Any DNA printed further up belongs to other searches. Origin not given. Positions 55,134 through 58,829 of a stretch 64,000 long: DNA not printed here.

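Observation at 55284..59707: Molybdopterin oxidoreductase fused to a NifS-type cysteine desulfurase, followed by an EgtD methyltransferase: an anaerobic metallopterin-dependent ergothioneine pathway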

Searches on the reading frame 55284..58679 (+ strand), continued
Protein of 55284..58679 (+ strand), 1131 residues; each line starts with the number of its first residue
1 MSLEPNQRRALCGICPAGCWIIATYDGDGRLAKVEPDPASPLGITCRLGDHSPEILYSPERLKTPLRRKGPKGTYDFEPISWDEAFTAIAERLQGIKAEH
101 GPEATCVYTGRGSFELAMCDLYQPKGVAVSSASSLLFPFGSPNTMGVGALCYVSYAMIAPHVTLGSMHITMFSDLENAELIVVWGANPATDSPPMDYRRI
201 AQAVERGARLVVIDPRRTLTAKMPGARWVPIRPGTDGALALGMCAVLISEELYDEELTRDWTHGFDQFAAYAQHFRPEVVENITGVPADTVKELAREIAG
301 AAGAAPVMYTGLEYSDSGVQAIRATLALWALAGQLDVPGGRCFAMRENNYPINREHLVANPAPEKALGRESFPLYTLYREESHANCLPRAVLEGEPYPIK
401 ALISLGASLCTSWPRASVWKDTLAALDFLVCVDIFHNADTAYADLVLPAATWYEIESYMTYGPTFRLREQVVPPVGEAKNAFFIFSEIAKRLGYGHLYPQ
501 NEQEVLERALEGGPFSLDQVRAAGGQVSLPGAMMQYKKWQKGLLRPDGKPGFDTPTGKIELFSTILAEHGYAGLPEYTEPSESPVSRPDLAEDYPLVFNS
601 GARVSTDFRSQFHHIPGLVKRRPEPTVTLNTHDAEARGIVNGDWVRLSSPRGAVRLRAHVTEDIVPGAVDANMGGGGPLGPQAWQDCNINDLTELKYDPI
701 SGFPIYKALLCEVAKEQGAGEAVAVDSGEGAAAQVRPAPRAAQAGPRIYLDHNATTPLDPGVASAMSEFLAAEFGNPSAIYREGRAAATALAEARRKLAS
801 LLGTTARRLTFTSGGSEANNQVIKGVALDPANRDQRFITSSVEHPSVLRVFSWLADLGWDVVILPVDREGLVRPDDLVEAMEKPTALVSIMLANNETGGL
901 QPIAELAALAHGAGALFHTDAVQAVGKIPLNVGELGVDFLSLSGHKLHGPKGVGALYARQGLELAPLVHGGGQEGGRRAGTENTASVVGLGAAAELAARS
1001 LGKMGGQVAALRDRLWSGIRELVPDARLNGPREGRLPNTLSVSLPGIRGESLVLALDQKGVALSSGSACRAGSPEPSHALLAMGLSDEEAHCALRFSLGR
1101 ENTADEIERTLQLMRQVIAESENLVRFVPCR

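Call 18: find_related_loci(query=window:55284-58676:+, collection=genome_contigs, flank=6000)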
Query window:55284-58676:+ (1131 aa) in genome_contigs; peptide patterns used: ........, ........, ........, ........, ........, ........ (x = any residue, [..] = any of these).
106 stretches matched a pattern; 66 encode a relative of the query (tblastn E <= 1e-3); 65 distinct loci.
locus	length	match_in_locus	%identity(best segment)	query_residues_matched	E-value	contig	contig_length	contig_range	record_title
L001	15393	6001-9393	86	1-1131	0e+0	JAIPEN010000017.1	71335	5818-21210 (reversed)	MAG: Desulfarculaceae bacterium isolate Tobar13.5m-G33 Tobar13-5m-C395, whole genome shotgun sequence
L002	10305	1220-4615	84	1-1131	0e+0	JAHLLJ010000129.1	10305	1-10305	MAG: Deltaproteobacteria bacterium isolate MAG101 NODE_7036_length_10305_cov_215.136390, whole genome shotgun sequence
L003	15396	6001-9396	81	1-1131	0e+0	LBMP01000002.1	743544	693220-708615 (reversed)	Desulfocarbo indianensis strain SCBM scaffold2.1, whole genome shotgun sequence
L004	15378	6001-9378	71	5-1131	0e+0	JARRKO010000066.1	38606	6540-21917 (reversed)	MAG: Syntrophobacterales bacterium isolate Spart_048_MAG scaffold_3903, whole genome shotgun sequence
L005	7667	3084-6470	69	1-1131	0e+0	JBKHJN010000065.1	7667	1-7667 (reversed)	MAG: Desulfobacteraceae bacterium isolate D4M11_8 NODE_5955_length_7667_cov_24.453232, whole genome shotgun sequence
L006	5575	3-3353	70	15-1131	0e+0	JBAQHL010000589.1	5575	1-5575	MAG: Desulfobaccales bacterium isolate MFD09338_ilm_asm_bin2 k127_110567, whole genome shotgun sequence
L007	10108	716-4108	69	1-1131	0e+0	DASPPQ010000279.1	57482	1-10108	MAG TPA_asm: Thermodesulfobacteriota bacterium isolate SMAG_U12177 k141_266878, whole genome shotgun sequence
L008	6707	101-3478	69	5-1131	0e+0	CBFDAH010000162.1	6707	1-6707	MAG TPA_asm: uncultured Syntrophobacterales bacterium isolate SRR26215690_maxbin2_23 genome assembly, contig: ERZ2507347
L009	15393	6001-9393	68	1-1131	0e+0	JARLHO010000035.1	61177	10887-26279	MAG: Syntrophobacteraceae bacterium isolate MAG_BA129 MetaBAT2_Bin_129_Anoxic_k141_444800, whole genome shotgun sequence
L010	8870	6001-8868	82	1-952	0e+0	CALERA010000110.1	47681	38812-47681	MAG TPA_asm: uncultured Desulfarculaceae bacterium isolate SRR3330206_bin.109_CONCOCT_v1.1_MAG genome assembly, contig:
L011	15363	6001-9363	65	10-1131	0e+0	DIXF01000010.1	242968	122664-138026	MAG TPA_asm: Syntrophaceae bacterium UBA6087 UBA6087_contig_1838, whole genome shotgun sequence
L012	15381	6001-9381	65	7-1131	0e+0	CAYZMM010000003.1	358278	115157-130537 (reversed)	MAG TPA_asm: uncultured Thermodesulfobacteriota bacterium isolate SRP141376_co2_50 genome assembly, contig: NODE_17_leng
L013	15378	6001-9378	65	5-1131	0e+0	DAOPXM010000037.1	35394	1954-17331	MAG TPA_asm: Deltaproteobacteria bacterium isolate AMR_MDS_1340 NODE_1139_length_35394_cov_21.976485, whole genome shotg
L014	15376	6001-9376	69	7-1131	0e+0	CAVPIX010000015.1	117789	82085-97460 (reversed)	MAG: uncultured delta proteobacterium isolate MFD00032.bin.1.71 genome assembly, contig: contig_58262, whole genome shot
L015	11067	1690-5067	63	8-1131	0e+0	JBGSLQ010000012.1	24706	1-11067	MAG: Desulfomonilaceae bacterium isolate JTS-AC162 k141_844310, whole genome shotgun sequence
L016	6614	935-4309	61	6-1131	0e+0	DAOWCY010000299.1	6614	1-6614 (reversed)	MAG TPA_asm: Candidatus Aminicenantes bacterium isolate CSMAG_1899 CSMAG_1899_k141_1189289_length_6614_cov_13.0332, whol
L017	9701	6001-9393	67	1-1131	0e+0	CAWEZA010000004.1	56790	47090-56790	MAG: uncultured delta proteobacterium isolate MFD04752.bin.2.55 genome assembly, contig: contig_117053, whole genome sho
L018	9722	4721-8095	62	11-1131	0e+0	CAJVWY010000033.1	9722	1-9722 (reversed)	TPA_asm: uncultured bacterium isolate DRR093005_bin.13_MetaBAT_v2.12.1_MAG genome assembly, contig: NODE_2815_length_972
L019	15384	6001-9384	79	5-1131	0e+0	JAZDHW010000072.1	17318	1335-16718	MAG: Pseudomonadota bacterium isolate MEGAHIT-group-0.359 k141_14024879, whole genome shotgun sequence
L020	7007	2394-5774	59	8-1131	0e+0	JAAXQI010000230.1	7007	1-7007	MAG: Desulfobacterales bacterium isolate MAG-BB-11 scaffold_503, whole genome shotgun sequence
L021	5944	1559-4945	60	8-1131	0e+0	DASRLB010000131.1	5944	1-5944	MAG TPA_asm: Acidobacteriaceae bacterium isolate SMAG_U10177 k141_514195, whole genome shotgun sequence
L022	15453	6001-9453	60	7-1131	0e+0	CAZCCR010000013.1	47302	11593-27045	MAG TPA_asm: uncultured Gaiellales bacterium isolate binchicken_co253_66 genome assembly, contig: NODE_263_length_47302_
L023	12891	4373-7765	69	1-1131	0e+0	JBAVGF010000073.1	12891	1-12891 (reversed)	MAG: Thermodesulfobacteriota bacterium isolate MFD06953_ilm_asm_bin13 k127_157943, whole genome shotgun sequence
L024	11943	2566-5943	58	8-1131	0e+0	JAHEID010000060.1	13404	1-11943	MAG: Deltaproteobacteria bacterium isolate Ww487 NODE_9630_length_13404_cov_6.505835, whole genome shotgun sequence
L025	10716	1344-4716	60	6-1131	0e+0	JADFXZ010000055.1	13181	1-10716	MAG: Nitrospirae bacterium isolate nDJH5bin4 nDJH5_bin4_NODE_593_length_13181_cov_4.064452, whole genome shotgun sequenc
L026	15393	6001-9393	69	1-1131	0e+0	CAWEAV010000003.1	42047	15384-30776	MAG: uncultured delta proteobacterium isolate MFD04408.bin.2.84 genome assembly, contig: contig_107029, whole genome sho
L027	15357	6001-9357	59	7-1131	0e+0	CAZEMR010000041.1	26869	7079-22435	MAG TPA_asm: uncultured Hyphomicrobiales bacterium isolate SRP252850_co1_161 genome assembly, contig: NODE_3110_length_2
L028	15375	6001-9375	70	7-1131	0e+0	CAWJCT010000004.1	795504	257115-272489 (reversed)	MAG: uncultured delta proteobacterium isolate MFD04944.bin.2.60 genome assembly, contig: contig_59854, whole genome shot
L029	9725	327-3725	62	11-1131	0e+0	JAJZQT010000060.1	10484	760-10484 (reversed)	MAG: Actinomycetes bacterium isolate SKS1.bin55 NODE_11249_length_10484_cov_15.839336, whole genome shotgun sequence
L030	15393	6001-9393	68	1-1131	0e+0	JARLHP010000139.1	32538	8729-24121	MAG: Syntrophobacteraceae bacterium isolate MAG_BA69 MetaBAT2_Bin_69_Anoxic_k141_1199733, whole genome shotgun sequence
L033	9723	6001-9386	61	1-1131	0e+0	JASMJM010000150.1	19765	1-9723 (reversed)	MAG: Pseudomonadales bacterium isolate ETNP8_MAG_37 c_000001400773, whole genome shotgun sequence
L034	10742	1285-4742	64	4-1131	0e+0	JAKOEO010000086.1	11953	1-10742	MAG: Candidatus Magnetominusculus sp. LBB02 NODE_86_length_11953_cov_89.3, whole genome shotgun sequence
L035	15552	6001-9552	67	6-1131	0e+0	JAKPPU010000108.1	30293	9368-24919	MAG: Deltaproteobacteria bacterium isolate JPNA_maxbin.145 k141_1333661, whole genome shotgun sequence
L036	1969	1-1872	58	510-1131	0e+0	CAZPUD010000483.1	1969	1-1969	MAG TPA_asm: uncultured candidatus Brocadiaceae bacterium isolate SRP093185_co1_14 genome assembly, contig: NODE_41452_l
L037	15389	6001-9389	60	1-1131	0e+0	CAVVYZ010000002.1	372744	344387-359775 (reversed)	MAG: uncultured delta proteobacterium isolate MFD03899.bin.2.22 genome assembly, contig: contig_1370, whole genome shotg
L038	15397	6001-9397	61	3-1131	0e+0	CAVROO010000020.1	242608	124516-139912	MAG: uncultured Acidobacteriota bacterium isolate MFD03804.bin.2.150 genome assembly, contig: contig_57451, whole genome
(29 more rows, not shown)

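Call 41: search_protein_families(library=pfam, proteins=[L037:11655-13634:+, L004:11992-15378:-, L005:2315-2821:+, L028:760-2217:+, L018:2907-4544:-, L023:10011-11528:+, L004:11008-11946:-, L026:10875-12194:+, L037:4029-5000:-, L013:10443-11501:-], max_evalue=0.00001)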
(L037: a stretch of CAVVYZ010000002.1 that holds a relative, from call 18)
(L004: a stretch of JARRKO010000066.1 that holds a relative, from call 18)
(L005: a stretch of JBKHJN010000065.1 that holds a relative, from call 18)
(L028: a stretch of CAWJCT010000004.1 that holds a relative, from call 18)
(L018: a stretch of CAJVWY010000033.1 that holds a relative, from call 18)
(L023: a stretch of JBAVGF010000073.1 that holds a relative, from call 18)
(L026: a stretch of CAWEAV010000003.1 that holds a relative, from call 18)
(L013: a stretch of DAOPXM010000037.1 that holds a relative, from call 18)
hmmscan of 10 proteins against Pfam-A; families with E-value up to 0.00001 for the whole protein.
L037:11655-13634:+ (659 aa): 7 families
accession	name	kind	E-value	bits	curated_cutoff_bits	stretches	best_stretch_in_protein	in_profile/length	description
PF00005.33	ABC_tran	-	2.9e-53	180.6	25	2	48-210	5-137/137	ABC transporter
PF13304.12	AAA_21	-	2.2e-17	64.6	27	0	374-413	3-48/304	AAA domain, putative AbiEii toxin, Type IV TA system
PF16326.10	ABC_tran_CTD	-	8.6e-17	61.6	32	1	582-652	1-69/69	ABC transporter C-terminal domain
PF02463.25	SMC_N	-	1.4e-09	38.2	40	0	457-531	135-208/220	RecF/RecN/SMC N terminal domain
PF12848.13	ABC_tran_Xtn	-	2e-09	37.9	25.9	1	249-322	1-76/85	ABC transporter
PF13555.12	AAA_29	-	3.7e-08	33.4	27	0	44-74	12-42/61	P-loop containing region of AAA domain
PF13191.12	AAA_16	-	1e-06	29.8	32.6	0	373-506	27-154/167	AAA ATPase domain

L004:11992-15378:- (1128 aa): 7 families
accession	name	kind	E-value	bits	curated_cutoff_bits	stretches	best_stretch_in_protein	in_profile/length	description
PF13185.12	GAF_2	-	1.3e-37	129.5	28.6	2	626-765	2-132/136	GAF domain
PF02518.31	HATPase_c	-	9.1e-28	97.4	26.4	1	1020-1124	2-110/111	Histidine kinase-, DNA gyrase B-, and HSP90-like ATPase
PF01590.32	GAF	-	1.1e-17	65.2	22.4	1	466-598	4-133/133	GAF domain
PF13492.12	GAF_3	-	4e-11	43.9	27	1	465-598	3-127/129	GAF domain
PF00989.32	PAS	-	8.8e-10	39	22.6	1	780-891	2-112/113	PAS fold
PF00512.31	HisKA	-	3.2e-09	37.1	26.9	1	911-965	2-54/66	His Kinase A (phospho-acceptor) domain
PF13426.13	PAS_9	-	1e-08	35.8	27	1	790-893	2-102/103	PAS domain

L005:2315-2821:+ (168 aa): 1 family
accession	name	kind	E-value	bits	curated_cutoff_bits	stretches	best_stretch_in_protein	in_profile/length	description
PF04248.19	NTP_transf_9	-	1.1e-38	131.4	22.1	1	36-126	2-92/93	Domain of unknown function (DUF427)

L028:760-2217:+ (485 aa): 5 families
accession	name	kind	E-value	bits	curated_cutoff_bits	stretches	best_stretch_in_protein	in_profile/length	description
PF07992.20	Pyr_redox_2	-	2.7e-60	204.7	26.1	1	32-345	1-287/291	Pyridine nucleotide-disulphide oxidoreductase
PF02852.28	Pyr_redox_dim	-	1e-26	93.7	25.3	1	369-474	1-106/110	Pyridine nucleotide-disulphide oxidoreductase, dimerisation domain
PF00070.33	Pyr_redox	-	6.1e-24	84.8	22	1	198-269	1-72/82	Pyridine nucleotide-disulphide oxidoreductase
PF13738.12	Pyr_redox_3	-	4.8e-10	39.6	30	1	150-333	116-305/305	Pyridine nucleotide-disulphide oxidoreductase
PF03486.20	HI0933_like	-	3.7e-06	27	50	0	227-335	97-191/244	HI0933-like protein Rossmann domain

L018:2907-4544:- (545 aa): 2 families
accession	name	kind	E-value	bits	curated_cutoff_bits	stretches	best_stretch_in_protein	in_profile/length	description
PF07690.21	MFS_1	-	6e-55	187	33.4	1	45-440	2-346/347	Major Facilitator Superfamily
PF00083.30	Sugar_tr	-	3.7e-07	29.8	22.3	1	44-217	16-194/452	Sugar (and other) transporter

L023:10011-11528:+ (505 aa): 2 families
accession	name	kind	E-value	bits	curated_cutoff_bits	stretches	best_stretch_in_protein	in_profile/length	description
PF04069.17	OpuAC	-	1.8e-48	165.9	21.2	1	33-287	4-257/257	Substrate binding domain of ABC-type glycine betaine transport system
PF00528.27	BPD_transp_1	-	8e-24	84.8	26.4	1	327-496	2-180/184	Binding-protein-dependent transport system inner membrane component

L004:11008-11946:- (312 aa): 1 family
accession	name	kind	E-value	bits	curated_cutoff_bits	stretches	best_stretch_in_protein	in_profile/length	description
PF19459.4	DUF5996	-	4.5e-138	459.8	25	1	16-308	1-295/296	Family of unknown function (DUF5996)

L026:10875-12194:+ (439 aa): 1 family
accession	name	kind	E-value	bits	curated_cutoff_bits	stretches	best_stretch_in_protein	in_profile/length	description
PF13535.11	ATP-grasp_4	-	9.3e-09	35.5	27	1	155-311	2-151/160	ATP-grasp domain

L037:4029-5000:- (323 aa): 2 families
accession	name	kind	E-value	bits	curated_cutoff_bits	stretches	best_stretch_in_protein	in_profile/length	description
PF25583.1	WCX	-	7.5e-19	68.3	23.9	1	244-318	4-75/76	WCX domain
PF13280.12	WYL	-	5.3e-18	65.2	21.8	1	145-211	3-69/70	WYL domain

L013:10443-11501:- (352 aa): 2 families
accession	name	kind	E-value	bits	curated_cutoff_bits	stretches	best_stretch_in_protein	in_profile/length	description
PF00877.26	NLPC_P60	-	6e-28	97.3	23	1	242-348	1-104/105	NlpC/P60 family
PF05036.18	SPOR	-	6.8e-12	46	21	1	139-205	4-72/76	SPOR domain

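Call 63: find_encoding_contigs(protein=window:55284-58676:+, flank=10000, max_places=3)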
Protein window:55284-58676:+ (1131 aa): no gene with exactly this product is on record in the collection.
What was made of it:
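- Tried and rejected: It found nothing (call 63).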

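Call 64: list_cluster_members(proteins=[P0001, P0121, P0003])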
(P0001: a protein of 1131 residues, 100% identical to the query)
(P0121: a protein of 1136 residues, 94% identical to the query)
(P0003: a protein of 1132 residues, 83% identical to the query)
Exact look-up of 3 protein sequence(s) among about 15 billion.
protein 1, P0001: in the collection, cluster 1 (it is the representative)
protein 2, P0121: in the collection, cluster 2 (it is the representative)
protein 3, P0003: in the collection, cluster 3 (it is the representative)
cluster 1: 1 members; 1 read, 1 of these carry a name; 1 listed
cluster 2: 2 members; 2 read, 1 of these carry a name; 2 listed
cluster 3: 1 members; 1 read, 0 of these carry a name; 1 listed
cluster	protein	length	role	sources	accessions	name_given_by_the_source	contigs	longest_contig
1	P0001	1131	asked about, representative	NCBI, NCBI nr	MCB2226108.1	MAG: aminotransferase class V-fold PLP-dependent enzyme [Desulfarculaceae bacterium] | aminotransferase class V-fold PLP-dependent enzyme [Desulfarculaceae bacterium]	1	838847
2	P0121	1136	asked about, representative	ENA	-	-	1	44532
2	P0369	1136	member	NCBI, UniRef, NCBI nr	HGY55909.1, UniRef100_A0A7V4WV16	MAG TPA: aminotransferase class V-fold PLP-dependent enzyme [Caldithrix abyssi] | Metallopterin-dependent ergothioneine synthase n=1 Tax=Caldithrix abyssi TaxID=187145 ... | aminotransferase class V-fold PLP-dependent enzyme [Caldithrix abyssi]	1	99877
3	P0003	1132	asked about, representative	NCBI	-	-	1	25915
